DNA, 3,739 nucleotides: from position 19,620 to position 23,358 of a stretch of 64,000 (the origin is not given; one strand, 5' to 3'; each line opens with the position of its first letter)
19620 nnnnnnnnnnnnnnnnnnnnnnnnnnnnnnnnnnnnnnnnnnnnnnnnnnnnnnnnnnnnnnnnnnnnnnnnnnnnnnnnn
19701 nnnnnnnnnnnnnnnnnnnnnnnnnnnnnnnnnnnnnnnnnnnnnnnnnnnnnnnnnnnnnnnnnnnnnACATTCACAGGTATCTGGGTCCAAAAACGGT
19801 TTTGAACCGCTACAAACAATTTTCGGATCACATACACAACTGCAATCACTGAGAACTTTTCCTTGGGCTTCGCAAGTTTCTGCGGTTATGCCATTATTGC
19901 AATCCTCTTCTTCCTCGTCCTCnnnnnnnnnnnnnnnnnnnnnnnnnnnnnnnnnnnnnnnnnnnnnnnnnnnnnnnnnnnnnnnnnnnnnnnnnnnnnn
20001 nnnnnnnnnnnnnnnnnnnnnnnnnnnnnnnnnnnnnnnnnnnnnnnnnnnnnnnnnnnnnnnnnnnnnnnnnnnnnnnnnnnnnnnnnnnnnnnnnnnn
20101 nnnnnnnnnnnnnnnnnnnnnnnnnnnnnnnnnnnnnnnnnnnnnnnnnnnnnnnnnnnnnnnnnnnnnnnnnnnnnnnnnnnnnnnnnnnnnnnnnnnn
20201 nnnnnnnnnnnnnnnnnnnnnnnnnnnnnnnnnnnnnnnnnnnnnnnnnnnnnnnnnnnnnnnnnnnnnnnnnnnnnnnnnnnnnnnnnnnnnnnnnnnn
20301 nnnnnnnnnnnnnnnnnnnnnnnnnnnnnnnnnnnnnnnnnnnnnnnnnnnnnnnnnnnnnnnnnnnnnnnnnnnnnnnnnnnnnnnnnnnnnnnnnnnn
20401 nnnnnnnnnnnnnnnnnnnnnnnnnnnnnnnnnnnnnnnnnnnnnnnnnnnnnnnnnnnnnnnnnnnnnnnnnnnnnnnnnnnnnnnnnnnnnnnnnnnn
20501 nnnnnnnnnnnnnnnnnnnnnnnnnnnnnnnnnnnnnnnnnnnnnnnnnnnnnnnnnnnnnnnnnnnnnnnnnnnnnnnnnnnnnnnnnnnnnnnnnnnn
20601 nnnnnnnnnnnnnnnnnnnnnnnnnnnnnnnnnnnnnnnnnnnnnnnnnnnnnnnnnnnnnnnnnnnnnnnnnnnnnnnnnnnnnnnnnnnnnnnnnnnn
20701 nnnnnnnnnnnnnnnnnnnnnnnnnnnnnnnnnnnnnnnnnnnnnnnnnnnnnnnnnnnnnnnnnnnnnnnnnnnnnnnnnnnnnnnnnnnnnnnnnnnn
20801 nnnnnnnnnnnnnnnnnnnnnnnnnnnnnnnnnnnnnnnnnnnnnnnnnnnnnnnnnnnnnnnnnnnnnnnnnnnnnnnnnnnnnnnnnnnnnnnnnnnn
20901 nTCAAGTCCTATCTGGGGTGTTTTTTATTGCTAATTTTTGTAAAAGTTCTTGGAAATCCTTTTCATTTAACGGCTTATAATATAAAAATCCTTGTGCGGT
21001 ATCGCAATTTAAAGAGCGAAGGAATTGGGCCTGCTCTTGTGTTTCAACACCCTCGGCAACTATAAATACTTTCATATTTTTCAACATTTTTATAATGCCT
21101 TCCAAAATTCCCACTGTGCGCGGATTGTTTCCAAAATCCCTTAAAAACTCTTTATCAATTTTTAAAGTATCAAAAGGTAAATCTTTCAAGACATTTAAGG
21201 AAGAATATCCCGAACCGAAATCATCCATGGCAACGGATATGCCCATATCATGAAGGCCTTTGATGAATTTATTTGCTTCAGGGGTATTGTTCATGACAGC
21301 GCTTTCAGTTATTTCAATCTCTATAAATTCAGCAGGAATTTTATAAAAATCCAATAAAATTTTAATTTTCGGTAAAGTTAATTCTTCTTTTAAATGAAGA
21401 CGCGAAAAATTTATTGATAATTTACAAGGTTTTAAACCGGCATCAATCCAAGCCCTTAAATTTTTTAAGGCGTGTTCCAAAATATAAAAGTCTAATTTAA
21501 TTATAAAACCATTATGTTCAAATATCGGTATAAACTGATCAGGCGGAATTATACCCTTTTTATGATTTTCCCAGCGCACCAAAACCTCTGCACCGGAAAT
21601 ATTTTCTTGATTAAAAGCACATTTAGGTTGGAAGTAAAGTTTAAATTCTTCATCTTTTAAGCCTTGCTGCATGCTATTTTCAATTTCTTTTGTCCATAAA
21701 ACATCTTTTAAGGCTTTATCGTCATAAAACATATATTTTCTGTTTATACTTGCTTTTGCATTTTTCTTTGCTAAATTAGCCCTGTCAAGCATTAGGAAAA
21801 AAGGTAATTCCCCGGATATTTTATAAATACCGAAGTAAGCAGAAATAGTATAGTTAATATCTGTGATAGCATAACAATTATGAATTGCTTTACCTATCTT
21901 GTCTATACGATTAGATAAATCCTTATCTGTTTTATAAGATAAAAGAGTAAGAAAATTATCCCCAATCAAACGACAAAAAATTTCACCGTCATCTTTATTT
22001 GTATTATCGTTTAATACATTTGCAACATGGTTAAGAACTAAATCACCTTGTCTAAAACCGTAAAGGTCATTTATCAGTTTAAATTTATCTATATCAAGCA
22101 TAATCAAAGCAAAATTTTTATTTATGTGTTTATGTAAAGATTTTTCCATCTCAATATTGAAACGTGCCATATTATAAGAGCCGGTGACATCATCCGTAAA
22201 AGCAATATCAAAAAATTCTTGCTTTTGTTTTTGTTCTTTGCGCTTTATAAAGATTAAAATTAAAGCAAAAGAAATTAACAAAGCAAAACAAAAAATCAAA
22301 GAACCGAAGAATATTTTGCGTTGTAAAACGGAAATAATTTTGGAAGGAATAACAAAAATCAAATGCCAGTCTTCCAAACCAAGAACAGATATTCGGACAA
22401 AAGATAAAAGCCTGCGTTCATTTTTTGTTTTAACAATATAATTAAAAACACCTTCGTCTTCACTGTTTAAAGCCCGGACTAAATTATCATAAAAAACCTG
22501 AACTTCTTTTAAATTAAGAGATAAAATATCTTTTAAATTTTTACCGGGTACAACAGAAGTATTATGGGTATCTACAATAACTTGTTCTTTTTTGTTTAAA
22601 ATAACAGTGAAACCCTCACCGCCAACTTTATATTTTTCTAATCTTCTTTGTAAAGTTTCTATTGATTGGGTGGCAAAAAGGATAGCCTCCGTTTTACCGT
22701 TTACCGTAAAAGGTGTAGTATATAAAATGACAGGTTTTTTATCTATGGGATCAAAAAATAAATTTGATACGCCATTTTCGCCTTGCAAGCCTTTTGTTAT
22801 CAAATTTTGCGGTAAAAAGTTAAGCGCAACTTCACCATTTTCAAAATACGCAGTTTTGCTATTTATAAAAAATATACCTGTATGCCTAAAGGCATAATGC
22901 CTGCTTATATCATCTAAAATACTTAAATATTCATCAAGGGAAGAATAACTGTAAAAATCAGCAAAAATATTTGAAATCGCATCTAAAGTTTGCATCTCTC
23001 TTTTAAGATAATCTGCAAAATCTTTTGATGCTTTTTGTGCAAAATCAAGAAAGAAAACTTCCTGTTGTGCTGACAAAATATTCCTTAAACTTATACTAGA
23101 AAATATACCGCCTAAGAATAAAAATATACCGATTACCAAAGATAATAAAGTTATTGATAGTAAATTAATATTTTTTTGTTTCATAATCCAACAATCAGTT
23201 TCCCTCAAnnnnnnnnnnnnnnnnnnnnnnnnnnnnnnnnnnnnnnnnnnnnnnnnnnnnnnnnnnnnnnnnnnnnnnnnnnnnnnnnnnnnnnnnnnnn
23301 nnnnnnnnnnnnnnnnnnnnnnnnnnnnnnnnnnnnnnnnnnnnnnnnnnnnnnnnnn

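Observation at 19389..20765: Pilin-like protein fused to a ~320-aa cysteine-rich tandem-repeat domain (candidate pilus-tip adhesin of a new type)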

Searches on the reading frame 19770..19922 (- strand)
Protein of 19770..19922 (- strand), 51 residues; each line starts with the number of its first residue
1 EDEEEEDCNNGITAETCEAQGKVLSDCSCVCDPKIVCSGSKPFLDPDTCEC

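Call 22: search_solved_structures(query=A1, max_evalue=10, show_alignments=3)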
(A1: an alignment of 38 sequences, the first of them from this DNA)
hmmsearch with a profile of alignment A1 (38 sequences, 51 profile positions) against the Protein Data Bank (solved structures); distinct sequences matched with E-value up to 10: 4.
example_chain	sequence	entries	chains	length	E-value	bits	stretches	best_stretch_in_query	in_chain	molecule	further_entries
1kmx_A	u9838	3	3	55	0.0028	21.1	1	12-51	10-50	vascular endothelial growth factor | VASCULAR ENDOTHELIAL GROWTH FACTOR-165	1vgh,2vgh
10ri_A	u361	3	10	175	0.043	17.3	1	10-51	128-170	Isoform VEGF-1 of Vascular endothelial growth factor A, long form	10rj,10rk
4deq_A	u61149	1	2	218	0.046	17.2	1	16-51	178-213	Neuropilin-1, Vascular endothelial growth factor A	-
5dn2_F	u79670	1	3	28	0.95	13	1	30-51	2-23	Vascular endothelial growth factor A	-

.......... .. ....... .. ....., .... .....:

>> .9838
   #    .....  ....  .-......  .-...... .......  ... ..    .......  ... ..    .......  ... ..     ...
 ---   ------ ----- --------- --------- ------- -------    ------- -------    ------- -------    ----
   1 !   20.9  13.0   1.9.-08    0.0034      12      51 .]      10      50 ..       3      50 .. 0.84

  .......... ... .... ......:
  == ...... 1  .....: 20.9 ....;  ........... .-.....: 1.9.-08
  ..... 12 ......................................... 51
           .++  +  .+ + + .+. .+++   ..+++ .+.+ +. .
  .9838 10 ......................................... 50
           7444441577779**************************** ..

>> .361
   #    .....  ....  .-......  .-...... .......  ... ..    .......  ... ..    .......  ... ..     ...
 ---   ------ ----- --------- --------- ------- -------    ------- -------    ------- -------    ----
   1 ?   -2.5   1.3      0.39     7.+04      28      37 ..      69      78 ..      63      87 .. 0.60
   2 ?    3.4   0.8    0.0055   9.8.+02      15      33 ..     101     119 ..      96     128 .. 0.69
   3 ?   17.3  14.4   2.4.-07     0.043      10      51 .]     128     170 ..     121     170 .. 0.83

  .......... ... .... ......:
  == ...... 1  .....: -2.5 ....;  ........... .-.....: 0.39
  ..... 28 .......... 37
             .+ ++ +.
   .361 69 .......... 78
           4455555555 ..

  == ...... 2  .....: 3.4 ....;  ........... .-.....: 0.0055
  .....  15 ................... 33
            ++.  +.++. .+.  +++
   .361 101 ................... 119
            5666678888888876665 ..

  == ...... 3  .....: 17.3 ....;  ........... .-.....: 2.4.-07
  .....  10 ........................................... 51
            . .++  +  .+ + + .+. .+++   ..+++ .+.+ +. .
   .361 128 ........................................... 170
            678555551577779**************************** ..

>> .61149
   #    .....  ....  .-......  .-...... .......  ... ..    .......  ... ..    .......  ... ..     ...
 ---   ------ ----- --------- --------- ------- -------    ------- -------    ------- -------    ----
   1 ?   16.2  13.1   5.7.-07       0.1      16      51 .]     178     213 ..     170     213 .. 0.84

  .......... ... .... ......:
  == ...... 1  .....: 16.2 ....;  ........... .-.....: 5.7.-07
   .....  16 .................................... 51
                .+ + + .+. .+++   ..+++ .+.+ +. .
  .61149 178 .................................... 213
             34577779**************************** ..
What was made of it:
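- A profile built only from pilin repeats matches only the VEGF-A HBD among 177,635 PDB sequences, E=0.003, with 7 Cys in register (call 22). Among all Cys-rich domains in the PDB, only the VEGF HBD is hit (call 22).
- Tried and rejected: Only the repeat profile was sensitive enough (call 22).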

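Call 24: search_protein_representatives(alignment_id=A1)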
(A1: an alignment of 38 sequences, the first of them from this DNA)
Query: 38 sequences, 51 profile positions. Proteins with E-value up to 0.001 (for the whole library): 57; up to 1e-10: 13; up to 1e-30: 5. The best 57 are listed.
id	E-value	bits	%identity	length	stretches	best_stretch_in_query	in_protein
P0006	1.8e-109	374.0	-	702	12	1-51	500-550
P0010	6.0e-108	369.1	-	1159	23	5-51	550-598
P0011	4.6e-43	161.4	-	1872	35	5-51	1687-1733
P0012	3.3e-37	142.6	-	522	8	1-51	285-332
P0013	4.5e-36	139.0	-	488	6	2-51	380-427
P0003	2.6e-30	120.5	-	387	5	2-51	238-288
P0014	6.2e-16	74.5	-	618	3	3-51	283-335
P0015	2.4e-13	66.2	-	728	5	3-51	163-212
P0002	9.2e-13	64.4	-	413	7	2-51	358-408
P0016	1.9e-12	63.4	-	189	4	4-51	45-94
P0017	2.6e-12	62.9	-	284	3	3-51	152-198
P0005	3.9e-12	62.4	-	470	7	3-45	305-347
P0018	3.0e-11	59.5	-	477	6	4-51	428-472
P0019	2.2e-10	56.7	-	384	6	5-51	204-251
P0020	2.9e-10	56.4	-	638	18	18-51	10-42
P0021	6.5e-10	55.2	-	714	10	11-51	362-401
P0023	9.8e-10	54.7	-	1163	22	4-39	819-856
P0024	1.1e-09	54.5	-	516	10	16-51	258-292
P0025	1.2e-09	54.4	-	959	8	2-51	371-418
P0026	1.8e-09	53.8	-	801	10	10-51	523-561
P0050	8.2e-05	38.9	-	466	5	5-51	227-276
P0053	1.1e-04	38.5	-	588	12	12-51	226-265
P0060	6.6e-04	36.0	-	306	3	4-51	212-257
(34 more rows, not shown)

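Call 32: search_protein_families(library=pfam, alignment_id=A1, max_evalue=10)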
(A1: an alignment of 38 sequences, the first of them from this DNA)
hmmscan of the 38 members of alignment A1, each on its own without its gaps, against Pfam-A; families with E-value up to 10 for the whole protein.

A. member 1, seq(51 aa): 1 family
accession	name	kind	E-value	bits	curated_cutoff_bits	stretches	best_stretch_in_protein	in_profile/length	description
PF03128.19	CXCXC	-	0.53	11.2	15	1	44-51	4-11/13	CXCXC repeat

B. families by the number of members that match (of 38 scanned): 7 families
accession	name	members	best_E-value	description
PF03128.19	CXCXC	11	0.0024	CXCXC repeat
PF14554.11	VEGF_C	9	0.0008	VEGF heparin-binding domain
PF23333.1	VWC2L_1st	2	0.0048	VWC2L-like, N-terminal domain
PF22594.2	GTP-eEF1A_C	1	0.0066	GTP-eEF1A C-terminal domain-like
PF03513.19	Cloacin_immun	1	0.025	Cloacin immunity protein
PF09227.15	Bubble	1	0.22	Bubble protein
PF24761.1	C2H2_ASCIZ_4th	1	1.7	ASCIZ forth C2H2 zinc finger domain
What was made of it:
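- On VEGF heparin-binding domain (PF14554; 1VGH): 9 of 38 units hit PF14554, best E 8e-4 (call 32).
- Of 38 single units, 11 hit CXCXC and 9 hit VEGF_C (call 32).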

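Call 41: predict_structure(alignment_id=A1)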
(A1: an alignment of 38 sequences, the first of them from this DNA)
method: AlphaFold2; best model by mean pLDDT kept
length: 51 residues; sequences in the alignment: 38
mean_pLDDT: 70.2   pTM: 0.38
mean pLDDT of the five models: 70.2, 67.8, 66.4, 66.0, 65.9
residues with pLDDT >= 90: 0; 70-90: 31; 50-70: 18; < 50: 2
segments of 3 or more residues with pLDDT < 50: none
pLDDT, mean of each block of 10 residues (from residue 1): 54 65 75 79 77 77
secondary structure, 60 per line:
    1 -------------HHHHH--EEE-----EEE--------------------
elements in order: H14-18 E21-23 E29-31

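Call 45: fold_search(model_id=the predicted structure, library=pdb)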
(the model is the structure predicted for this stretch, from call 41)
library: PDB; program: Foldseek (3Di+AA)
matches with E <= 10: 7; with E <= 0.001: 0
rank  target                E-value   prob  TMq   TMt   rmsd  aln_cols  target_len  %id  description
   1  5y2z_G                5.2e+00  0.09  0.37  0.05   2.5        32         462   19  Crystal structure of human LGI1 EPTP-ADAM22 complex (released 2018-05-02)
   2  5y2z_A                5.2e+00  0.09  0.37  0.05   2.5        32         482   19  Crystal structure of human LGI1 EPTP-ADAM22 complex (released 2018-05-02)
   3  5y2z_I                6.0e+00  0.08  0.37  0.05   2.5        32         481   19  Crystal structure of human LGI1 EPTP-ADAM22 complex (released 2018-05-02)
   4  5y2z_E                6.5e+00  0.08  0.37  0.05   2.5        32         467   19  Crystal structure of human LGI1 EPTP-ADAM22 complex (released 2018-05-02)
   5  3kaj_B                6.5e+00  0.03  0.25  0.04   2.9        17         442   29  Apoenzyme structure of homoglutathione synthetase from Glycine max in open conformation (released 2009-12-22)
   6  5y2z_C                8.6e+00  0.07  0.29  0.03   1.2        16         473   31  Crystal structure of human LGI1 EPTP-ADAM22 complex (released 2018-05-02)
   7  3kak_A                9.3e+00  0.02  0.25  0.04   2.8        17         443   29  Structure of homoglutathione synthetase from Glycine max in open conformation with gamma-glutamyl-cysteine bound. (released 2009-12-22)
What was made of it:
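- On VEGF heparin-binding domain (PF14554; 1VGH): The isolated-unit model has pLDDT 70 and no PDB match (calls 41, 45).
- The isolated-unit model found nothing in the PDB (call 45).
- Tried and rejected: The AF2 model of one isolated unit (pLDDT 70) gave no meaningful Foldseek match (calls 41, 45).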

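Call 48: list_cluster_members(proteins=[P0015, P0025, P0050, P0024, P0026, P0020, P0021, P0023, P0053, P0060])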
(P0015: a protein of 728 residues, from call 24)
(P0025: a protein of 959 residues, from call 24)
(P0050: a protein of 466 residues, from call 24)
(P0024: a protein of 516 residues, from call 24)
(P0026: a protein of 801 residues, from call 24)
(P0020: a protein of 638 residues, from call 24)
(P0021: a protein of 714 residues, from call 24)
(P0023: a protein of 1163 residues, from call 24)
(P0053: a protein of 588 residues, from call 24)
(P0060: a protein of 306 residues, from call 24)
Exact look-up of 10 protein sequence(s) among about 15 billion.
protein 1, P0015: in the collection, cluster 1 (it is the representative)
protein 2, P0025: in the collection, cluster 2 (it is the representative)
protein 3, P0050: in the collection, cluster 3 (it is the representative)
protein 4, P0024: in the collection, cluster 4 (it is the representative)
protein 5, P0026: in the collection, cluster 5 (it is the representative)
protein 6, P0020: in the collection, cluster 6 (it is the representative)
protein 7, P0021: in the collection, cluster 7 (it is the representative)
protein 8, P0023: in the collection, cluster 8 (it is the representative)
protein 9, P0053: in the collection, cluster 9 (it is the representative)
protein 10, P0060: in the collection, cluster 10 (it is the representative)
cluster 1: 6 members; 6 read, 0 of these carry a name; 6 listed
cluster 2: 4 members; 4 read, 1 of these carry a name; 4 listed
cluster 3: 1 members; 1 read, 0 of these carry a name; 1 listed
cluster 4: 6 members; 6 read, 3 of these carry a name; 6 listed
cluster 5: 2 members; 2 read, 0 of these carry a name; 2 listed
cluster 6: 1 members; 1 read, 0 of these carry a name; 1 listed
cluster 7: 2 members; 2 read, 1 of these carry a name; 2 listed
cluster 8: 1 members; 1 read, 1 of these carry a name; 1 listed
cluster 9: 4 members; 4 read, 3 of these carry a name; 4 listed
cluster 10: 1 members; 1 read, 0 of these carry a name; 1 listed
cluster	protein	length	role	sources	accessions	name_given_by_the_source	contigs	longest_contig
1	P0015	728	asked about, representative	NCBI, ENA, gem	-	-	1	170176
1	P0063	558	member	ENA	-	-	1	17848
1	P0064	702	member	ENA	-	-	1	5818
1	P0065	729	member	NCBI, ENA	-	-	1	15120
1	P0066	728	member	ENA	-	-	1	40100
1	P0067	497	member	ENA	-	-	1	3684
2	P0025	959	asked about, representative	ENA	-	-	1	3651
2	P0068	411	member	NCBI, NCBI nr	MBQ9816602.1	MAG: hypothetical protein IJM59_03915, partial [Proteobacteria bacterium] | hypothetical protein [Pseudomonadota bacterium]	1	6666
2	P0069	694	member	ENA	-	-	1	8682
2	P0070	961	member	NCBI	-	-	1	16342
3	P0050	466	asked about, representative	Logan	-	-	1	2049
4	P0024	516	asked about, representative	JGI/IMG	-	hypothetical protein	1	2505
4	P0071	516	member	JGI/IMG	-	hypothetical protein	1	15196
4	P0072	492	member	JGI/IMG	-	hypothetical protein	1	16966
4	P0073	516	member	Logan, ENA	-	-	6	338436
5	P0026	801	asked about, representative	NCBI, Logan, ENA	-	-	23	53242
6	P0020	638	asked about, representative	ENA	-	-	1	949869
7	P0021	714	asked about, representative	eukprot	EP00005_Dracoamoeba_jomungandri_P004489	CAMPEP_0174252876 /NCGR_PEP_ID=MMETSP0439-20130205/2219_1 /TAXON_ID=0 ...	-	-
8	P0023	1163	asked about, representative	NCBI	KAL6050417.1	hypothetical protein QOT17_019842 [Balamuthia mandrillaris]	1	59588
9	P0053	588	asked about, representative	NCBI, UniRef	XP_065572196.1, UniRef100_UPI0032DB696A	balbiani ring protein 3-like isoform X2 [Artemia franciscana] | balbiani ring protein 3-like isoform X2 n=1 Tax=Artemia franciscana TaxID=6661 ...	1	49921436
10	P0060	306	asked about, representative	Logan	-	-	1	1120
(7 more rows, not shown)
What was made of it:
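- Hits grade continuously through bacterial, amoebozoan and animal proteins (calls 24, 48).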

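Call 54: search_protein_families(library=pfam, proteins=[P0011, P0015, P0025, P0050, P0053, P0023], max_evalue=0.01)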
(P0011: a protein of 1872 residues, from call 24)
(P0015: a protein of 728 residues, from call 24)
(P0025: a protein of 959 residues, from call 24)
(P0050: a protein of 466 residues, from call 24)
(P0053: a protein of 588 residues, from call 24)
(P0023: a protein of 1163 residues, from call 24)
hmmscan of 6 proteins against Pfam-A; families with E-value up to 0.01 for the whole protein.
P0011 (1872 aa): 2 families
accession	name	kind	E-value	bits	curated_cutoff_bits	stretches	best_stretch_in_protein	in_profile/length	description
PF07963.17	N_methyl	-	0.00031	20.6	21.2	1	4-28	2-26/27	Prokaryotic N-terminal methylation motif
PF16732.10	ComP_DUS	-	0.00058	21.1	27.3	1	30-78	1-51/87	Type IV minor pilin ComP, DNA uptake sequence receptor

P0015 (728 aa): 1 family
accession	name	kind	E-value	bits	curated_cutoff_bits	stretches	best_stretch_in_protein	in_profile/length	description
PF03128.19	CXCXC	-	1.6e-05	25.4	15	0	125-135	2-12/13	CXCXC repeat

P0025 (959 aa): 1 family
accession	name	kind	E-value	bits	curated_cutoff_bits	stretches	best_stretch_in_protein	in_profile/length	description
PF03128.19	CXCXC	-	5.8e-09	36.1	15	0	388-397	4-13/13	CXCXC repeat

P0050 (466 aa): 0 families

P0053 (588 aa): 1 family
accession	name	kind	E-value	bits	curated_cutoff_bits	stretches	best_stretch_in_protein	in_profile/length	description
PF03128.19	CXCXC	-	0.0026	18.5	15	0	297-307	3-13/13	CXCXC repeat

P0023 (1163 aa): 0 families

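Call 82: find_encoding_contigs(protein=P0015, flank=4000, max_places=2)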
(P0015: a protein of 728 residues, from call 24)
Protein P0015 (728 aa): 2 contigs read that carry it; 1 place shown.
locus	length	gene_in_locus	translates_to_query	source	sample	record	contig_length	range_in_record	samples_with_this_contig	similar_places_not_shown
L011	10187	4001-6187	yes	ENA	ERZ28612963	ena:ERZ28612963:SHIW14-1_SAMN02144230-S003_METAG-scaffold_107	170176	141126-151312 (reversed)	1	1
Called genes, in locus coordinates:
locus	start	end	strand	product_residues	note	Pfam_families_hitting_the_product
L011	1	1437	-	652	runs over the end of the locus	PF04706:Dickkopf_N (faint), PF23416:DUF7107 (faint)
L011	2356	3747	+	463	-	PF00079:Serpin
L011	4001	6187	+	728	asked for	PF03128:CXCXC (faint)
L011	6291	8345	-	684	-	PF00069:Pkinase, PF07714:PK_Tyr_Ser-Thr, PF06293:Kdo (weak)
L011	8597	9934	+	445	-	PF00079:Serpin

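Call 83: find_encoding_contigs(protein=P0050, flank=4000, max_places=1)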
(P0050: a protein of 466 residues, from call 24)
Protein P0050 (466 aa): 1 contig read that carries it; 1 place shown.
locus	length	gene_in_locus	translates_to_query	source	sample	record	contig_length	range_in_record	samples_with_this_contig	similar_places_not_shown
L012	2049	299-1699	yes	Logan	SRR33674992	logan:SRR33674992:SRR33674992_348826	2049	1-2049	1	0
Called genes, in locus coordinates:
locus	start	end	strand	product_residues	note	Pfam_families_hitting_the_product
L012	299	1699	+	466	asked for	-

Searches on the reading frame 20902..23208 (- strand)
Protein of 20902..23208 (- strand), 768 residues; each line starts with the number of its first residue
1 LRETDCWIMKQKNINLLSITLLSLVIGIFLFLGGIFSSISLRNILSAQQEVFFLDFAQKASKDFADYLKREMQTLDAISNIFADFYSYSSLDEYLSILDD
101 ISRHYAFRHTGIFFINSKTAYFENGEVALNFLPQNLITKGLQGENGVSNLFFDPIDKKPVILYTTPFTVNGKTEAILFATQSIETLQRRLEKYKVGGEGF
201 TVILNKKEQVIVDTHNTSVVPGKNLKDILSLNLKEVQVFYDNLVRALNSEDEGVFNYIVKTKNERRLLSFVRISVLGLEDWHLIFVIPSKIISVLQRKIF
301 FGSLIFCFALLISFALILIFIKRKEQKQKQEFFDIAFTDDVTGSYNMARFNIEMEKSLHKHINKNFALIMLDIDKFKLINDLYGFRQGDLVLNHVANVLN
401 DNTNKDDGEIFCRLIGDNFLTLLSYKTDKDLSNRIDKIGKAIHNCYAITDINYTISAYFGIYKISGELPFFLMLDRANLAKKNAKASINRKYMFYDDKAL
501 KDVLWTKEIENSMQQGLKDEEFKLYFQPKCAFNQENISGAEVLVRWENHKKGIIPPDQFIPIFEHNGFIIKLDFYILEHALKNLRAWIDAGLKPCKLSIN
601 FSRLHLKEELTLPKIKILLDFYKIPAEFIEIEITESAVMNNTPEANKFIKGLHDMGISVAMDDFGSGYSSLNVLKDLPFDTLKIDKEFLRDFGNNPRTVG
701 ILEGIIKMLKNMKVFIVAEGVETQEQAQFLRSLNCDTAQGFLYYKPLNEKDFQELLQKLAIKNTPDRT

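Call 19: search_protein_families(library=pfam, proteins=[window:20902-23208:-], max_evalue=0.0001)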
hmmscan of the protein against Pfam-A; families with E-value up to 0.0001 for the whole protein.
window:20902-23208:- (768 aa): 3 families
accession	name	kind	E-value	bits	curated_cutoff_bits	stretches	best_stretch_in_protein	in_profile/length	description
PF00563.25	EAL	-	8.4e-67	225.4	31.3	1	511-746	2-236/236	EAL domain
PF00990.26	GGDEF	-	1.7e-24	86.9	23.8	1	336-486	1-156/161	Diguanylate cyclase, GGDEF domain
PF02743.24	dCache_1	-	1.4e-09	38.3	45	1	48-285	6-239/240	Cache domain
